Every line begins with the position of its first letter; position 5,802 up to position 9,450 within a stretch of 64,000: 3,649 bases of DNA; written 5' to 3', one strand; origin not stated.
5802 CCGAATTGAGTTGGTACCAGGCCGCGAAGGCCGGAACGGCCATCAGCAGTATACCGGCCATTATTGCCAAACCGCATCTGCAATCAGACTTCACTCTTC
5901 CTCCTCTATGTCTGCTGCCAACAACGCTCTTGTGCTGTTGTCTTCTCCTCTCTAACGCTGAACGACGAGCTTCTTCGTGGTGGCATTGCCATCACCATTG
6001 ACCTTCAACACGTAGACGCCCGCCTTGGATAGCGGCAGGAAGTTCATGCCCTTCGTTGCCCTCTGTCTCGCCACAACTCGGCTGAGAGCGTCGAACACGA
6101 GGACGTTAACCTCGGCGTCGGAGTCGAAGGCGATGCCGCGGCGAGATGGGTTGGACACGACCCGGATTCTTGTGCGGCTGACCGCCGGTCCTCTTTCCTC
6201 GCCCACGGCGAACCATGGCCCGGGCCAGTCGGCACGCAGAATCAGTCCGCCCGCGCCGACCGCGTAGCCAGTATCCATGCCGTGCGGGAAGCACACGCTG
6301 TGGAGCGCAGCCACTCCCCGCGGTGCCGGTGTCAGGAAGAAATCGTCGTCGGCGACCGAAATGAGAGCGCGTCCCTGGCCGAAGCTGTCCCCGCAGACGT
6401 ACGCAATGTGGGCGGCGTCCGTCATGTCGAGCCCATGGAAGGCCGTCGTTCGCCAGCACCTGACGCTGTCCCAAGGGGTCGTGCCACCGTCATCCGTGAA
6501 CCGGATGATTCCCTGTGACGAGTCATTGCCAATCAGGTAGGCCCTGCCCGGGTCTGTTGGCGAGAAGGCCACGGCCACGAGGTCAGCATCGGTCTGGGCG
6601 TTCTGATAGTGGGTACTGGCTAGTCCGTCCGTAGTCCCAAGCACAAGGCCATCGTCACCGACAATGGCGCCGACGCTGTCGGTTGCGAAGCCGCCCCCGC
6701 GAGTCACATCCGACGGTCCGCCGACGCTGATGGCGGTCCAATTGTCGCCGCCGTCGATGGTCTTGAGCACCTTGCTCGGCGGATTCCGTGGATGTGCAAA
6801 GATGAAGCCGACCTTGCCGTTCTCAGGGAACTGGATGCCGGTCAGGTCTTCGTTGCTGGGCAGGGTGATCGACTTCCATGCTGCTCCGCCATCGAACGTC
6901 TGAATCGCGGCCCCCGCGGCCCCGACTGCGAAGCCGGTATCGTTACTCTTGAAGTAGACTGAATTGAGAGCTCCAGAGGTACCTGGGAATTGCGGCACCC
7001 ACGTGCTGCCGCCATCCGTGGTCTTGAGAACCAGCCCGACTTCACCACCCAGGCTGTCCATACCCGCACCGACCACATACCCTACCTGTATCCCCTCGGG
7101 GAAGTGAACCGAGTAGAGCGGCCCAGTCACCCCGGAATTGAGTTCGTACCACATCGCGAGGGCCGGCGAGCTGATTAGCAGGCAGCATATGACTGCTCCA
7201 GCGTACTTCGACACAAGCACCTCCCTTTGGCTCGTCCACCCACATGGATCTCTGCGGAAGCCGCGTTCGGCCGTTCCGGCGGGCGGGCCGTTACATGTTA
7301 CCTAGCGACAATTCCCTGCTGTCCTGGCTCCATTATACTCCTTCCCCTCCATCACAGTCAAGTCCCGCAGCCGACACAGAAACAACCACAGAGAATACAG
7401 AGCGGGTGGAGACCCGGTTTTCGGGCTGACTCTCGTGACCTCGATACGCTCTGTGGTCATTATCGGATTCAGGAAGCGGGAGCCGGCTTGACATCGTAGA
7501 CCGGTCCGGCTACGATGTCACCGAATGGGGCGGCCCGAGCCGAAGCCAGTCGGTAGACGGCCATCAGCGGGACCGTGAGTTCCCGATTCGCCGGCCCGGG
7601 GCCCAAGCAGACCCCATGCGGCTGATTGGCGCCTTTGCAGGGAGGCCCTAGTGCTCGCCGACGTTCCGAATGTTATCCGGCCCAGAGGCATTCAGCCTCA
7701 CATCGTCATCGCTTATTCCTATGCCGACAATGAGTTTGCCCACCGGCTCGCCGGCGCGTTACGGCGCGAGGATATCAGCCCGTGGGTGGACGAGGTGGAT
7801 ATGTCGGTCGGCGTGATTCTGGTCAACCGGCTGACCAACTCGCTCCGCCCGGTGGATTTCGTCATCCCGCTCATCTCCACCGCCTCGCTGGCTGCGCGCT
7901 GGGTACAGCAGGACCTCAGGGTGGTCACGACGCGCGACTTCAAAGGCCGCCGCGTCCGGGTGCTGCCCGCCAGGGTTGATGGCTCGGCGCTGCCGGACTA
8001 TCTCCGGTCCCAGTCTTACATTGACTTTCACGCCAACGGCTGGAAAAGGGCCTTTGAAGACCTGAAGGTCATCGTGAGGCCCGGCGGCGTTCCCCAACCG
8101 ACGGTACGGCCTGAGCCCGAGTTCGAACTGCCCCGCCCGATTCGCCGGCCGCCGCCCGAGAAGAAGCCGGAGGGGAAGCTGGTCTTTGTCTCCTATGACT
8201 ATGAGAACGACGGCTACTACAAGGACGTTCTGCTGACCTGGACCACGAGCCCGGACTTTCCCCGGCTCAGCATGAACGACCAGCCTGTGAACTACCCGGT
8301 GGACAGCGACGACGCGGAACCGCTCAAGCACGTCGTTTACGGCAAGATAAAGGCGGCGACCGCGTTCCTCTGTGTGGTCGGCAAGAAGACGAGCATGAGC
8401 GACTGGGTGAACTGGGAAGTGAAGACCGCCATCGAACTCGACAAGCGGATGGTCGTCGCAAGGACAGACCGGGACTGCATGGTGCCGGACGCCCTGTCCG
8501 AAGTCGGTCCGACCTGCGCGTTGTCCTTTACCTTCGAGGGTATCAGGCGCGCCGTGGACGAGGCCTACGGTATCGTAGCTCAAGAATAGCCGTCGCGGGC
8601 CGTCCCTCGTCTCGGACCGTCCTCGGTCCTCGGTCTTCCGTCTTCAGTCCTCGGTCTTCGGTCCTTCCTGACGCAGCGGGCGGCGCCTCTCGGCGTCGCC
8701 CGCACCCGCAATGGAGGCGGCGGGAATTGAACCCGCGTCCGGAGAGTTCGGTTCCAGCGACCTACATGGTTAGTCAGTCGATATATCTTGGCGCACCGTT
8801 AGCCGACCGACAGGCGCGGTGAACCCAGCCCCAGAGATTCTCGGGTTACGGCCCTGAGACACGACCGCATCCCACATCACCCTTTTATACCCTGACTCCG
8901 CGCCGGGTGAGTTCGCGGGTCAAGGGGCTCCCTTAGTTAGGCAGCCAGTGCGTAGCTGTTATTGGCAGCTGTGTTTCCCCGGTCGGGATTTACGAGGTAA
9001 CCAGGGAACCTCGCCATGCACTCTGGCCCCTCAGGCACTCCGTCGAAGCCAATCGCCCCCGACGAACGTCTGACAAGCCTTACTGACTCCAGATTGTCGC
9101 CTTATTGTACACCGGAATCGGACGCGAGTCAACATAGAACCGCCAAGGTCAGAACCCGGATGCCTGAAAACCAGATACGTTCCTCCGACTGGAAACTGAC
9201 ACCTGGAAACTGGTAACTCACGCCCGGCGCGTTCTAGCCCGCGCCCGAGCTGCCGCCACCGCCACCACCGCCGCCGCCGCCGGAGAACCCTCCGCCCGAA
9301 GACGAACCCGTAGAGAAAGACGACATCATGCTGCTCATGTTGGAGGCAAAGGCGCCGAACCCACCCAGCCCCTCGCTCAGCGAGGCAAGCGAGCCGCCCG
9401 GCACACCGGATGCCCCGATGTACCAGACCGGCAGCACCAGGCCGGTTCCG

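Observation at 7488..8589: Stand-alone double-TIR protein (TIR plus ThsB-like DUF1863) with a palindromic operator in its promoter, directly 3' of ssrA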

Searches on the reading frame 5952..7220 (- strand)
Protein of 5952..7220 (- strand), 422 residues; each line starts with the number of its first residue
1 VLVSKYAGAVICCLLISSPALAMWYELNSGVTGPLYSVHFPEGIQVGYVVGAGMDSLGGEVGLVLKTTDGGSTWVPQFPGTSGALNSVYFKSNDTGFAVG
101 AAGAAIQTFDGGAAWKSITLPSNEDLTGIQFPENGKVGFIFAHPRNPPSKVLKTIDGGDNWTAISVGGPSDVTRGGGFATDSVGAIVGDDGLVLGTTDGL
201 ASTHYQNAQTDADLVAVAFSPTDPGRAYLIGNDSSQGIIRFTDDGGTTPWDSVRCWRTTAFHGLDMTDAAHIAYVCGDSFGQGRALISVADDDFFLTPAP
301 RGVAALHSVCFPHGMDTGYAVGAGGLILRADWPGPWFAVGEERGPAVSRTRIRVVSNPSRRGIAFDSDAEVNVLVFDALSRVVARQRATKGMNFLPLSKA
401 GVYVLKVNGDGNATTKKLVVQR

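Call 4: search_protein_families(library=pfam, proteins=[window:5952-7220:-], max_evalue=1)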
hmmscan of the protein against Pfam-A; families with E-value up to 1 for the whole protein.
window:5952-7220:- (422 aa): 5 families
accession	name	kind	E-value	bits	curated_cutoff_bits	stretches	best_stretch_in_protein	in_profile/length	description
PF14870.12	PSII_BNR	-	2.1e-13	50.6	27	1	85-166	20-99/303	Photosynthesis system II assembly factor YCF48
PF15902.12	Sortilin-Vps10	-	0.00012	21.5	33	1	64-165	3-113/446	Sortilin, neurotensin receptor 3,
PF18962.6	Por_Secre_tail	-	0.0028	18.3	27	1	367-420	18-75/75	Secretion system C-terminal sorting domain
PF22692.1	LlgE_F_G_D1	-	0.0075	16.8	27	0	173-194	20-41/64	Flagellar hook protein FlgE/F/G D1 domain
PF02012.26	BNR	-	0.6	10.8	27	0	67-74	3-10/12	BNR/Asp-box repeat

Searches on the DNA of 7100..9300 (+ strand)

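Call 8: search_rna_families(source=window, start=7100, end=9300, threshold=evalue, max_evalue=1)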
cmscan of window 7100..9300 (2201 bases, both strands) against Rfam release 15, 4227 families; matches with E-value up to 1: 2.
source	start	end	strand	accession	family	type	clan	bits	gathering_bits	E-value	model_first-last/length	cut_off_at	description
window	8709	9060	-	RF00023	tmRNA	Gene;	CL00001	168.2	47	3.8e-68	1-374/374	no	transfer-messenger RNA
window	8687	8746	-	RF04321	tmRNA_permuted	Gene;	-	22.2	47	0.063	26-114/213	no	permuted transfer-messenger RNA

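Call 50: build_rna_model(alignment_id=A2, structure=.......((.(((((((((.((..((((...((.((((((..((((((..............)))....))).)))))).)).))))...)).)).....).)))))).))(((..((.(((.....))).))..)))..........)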
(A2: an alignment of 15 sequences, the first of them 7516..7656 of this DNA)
Model R1 built from alignment A2 (15 sequences, 148 columns); structure: as given.
model positions 141; base pairs 39; branch points 1; effective number of sequences 1.27; information 0.591 bits per position. Calibrated on 0.2 Mb of random sequence (short: E-values are rough).
structure used (alignment columns):
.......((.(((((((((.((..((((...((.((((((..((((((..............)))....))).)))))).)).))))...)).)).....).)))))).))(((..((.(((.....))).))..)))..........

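Call 52: search_with_rna_model(model_id=R1, sources=[window, L001, L003, L005, L006, L007, L008, L009, L010, L011, L012, L013, L014, L016, L017, L022, L024, L025, L026, L027, L028, L029, L030, L031, L032, L033, L034, L035, L036, L037, L038, L039, L040, L041, L042, L044, L045, L046, L047, L048, L049, L050, L051, L052, L053, L054, L055, L056, L057, L058, L059, L060, L061, L062, L063, L064, L065, L066, L067, L068], max_evalue=1)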
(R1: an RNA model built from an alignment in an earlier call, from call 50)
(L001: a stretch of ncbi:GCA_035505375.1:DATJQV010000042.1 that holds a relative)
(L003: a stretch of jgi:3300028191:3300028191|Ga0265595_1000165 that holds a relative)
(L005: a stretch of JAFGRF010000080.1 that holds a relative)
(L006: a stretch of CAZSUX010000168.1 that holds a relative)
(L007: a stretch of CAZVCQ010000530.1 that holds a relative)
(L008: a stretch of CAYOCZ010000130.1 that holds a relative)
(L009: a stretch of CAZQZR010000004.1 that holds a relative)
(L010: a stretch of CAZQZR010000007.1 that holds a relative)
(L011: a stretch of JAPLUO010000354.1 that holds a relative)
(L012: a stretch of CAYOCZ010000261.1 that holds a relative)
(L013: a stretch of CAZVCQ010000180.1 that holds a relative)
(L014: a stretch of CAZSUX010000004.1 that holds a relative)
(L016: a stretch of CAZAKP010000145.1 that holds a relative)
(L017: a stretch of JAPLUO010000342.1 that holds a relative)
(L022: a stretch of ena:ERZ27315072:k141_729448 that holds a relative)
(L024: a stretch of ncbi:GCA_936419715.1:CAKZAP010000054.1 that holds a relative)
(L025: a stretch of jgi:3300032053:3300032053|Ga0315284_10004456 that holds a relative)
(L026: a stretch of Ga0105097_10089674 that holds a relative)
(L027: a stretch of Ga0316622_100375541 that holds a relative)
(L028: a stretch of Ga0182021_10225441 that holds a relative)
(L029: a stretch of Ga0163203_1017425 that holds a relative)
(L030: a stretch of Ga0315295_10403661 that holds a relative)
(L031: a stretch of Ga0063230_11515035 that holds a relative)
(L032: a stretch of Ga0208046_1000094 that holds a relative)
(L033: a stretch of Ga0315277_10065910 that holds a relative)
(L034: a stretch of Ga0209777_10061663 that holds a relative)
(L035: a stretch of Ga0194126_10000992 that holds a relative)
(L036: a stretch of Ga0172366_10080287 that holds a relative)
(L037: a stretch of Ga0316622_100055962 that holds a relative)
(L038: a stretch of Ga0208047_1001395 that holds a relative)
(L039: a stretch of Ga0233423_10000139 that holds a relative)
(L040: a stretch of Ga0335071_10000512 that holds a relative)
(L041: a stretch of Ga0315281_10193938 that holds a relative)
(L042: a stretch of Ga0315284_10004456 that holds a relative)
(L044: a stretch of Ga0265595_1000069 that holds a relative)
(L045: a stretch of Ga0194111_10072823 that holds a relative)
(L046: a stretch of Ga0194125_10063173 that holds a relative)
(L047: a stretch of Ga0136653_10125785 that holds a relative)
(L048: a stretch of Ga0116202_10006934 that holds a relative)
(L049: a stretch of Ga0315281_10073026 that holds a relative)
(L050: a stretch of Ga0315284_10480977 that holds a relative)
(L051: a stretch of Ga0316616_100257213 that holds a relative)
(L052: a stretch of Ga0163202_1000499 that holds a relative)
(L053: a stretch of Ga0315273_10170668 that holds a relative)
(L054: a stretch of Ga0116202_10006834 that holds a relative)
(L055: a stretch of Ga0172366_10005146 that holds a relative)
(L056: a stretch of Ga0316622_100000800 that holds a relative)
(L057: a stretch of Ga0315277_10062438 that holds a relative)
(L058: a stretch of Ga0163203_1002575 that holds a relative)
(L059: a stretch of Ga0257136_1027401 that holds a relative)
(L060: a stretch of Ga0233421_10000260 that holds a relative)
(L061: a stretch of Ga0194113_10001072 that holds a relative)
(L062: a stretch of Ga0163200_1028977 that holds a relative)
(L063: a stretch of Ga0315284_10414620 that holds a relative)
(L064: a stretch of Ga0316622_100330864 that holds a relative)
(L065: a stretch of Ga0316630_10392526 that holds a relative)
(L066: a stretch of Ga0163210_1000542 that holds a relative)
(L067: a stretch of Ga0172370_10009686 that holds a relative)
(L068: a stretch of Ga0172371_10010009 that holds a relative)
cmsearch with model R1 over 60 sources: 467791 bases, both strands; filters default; matches with E-value up to 1: 20.
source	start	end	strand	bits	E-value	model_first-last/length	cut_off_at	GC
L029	304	445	+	162.5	9.9e-30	1-141/141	no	0.67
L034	2051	2191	+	160.6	2.3e-29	1-141/141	no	0.65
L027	331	471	+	159.7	3.6e-29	1-141/141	no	0.67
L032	1036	1177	+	156.6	1.4e-28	1-141/141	no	0.65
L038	168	308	+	154.8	3.3e-28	1-141/141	no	0.67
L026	13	153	+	152.7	8.7e-28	1-141/141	no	0.67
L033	458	598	+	148.8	5.1e-27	1-141/141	no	0.67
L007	1120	1260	+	147.9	7.6e-27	1-141/141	no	0.65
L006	1409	1549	+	145.8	1.9e-26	1-141/141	no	0.65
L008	1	131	+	145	2.9e-26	12-141/141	5'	0.68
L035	4831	4970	+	143.8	4.8e-26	1-141/141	no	0.7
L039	4839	4979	+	138.2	6.4e-25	1-141/141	no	0.67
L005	8484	8624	+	136.2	1.5e-24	1-141/141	no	0.69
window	7516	7656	+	130.3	2.3e-23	1-141/141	no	0.69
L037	2455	2600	+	102.8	6.2e-18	1-141/141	no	0.63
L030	1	93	+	86.1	1.3e-14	49-141/141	5'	0.67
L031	1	112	+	83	5.2e-14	32-141/141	5'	0.59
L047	1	50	+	48.2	3.9e-07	93-141/141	5'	0.62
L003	9961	10006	+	16.6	0.72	1-141/141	no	0.61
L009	9925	9970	+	16.6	0.72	1-141/141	no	0.61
